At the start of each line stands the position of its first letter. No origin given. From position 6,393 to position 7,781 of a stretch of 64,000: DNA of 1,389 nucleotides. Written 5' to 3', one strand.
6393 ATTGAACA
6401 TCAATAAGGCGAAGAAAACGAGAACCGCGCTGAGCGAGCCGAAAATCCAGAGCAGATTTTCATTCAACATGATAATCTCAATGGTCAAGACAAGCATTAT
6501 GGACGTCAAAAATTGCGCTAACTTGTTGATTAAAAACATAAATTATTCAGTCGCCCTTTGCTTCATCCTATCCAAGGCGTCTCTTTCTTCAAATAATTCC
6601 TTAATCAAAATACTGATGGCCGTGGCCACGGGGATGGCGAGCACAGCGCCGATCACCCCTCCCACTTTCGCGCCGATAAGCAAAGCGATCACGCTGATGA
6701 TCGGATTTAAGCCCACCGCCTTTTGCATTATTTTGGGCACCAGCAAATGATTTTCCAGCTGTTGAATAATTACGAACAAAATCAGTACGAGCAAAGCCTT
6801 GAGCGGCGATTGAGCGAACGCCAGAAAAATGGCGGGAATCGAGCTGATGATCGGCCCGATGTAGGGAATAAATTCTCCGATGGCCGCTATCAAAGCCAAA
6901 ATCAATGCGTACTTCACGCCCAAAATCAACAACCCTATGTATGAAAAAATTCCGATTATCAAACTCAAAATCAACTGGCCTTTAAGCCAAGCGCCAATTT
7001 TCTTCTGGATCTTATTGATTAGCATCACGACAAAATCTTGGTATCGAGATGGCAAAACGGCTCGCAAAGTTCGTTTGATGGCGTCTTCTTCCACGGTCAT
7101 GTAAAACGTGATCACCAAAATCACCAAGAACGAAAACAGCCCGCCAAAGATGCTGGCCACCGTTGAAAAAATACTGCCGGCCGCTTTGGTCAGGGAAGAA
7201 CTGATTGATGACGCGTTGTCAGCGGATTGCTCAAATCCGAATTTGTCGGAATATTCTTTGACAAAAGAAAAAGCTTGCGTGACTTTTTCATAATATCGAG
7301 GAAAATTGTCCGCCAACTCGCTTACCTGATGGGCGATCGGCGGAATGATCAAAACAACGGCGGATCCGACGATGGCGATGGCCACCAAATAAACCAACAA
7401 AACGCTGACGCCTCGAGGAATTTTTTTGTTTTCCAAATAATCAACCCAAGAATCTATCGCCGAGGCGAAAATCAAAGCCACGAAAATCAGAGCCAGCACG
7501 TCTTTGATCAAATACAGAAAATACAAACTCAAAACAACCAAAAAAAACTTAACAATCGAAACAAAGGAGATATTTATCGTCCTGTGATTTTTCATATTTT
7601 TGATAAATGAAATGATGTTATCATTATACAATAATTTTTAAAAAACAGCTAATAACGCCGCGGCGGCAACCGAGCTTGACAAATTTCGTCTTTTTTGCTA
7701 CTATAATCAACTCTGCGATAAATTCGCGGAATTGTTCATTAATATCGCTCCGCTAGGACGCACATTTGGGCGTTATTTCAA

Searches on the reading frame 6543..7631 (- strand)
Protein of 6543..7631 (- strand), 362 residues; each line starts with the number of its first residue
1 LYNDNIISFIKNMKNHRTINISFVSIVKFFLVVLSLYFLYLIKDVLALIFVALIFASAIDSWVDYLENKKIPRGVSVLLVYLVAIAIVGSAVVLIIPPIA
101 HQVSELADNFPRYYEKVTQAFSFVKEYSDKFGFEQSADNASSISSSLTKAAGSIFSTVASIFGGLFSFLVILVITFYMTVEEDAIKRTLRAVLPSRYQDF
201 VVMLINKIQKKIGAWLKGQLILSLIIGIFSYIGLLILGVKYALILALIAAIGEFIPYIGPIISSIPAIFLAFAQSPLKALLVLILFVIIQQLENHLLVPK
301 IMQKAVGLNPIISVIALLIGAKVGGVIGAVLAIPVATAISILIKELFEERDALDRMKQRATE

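Call 43: search_protein_families(library=pfam, proteins=[window:6543-7631:-], max_evalue=0.01)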
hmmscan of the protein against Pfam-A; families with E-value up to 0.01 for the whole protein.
window:6543-7631:- (362 aa): 1 family
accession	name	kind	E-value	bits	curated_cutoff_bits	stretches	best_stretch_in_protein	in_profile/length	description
PF01594.21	AI-2E_transport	-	6.1e-72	243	34.3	1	28-345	4-325/327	AI-2E family transporter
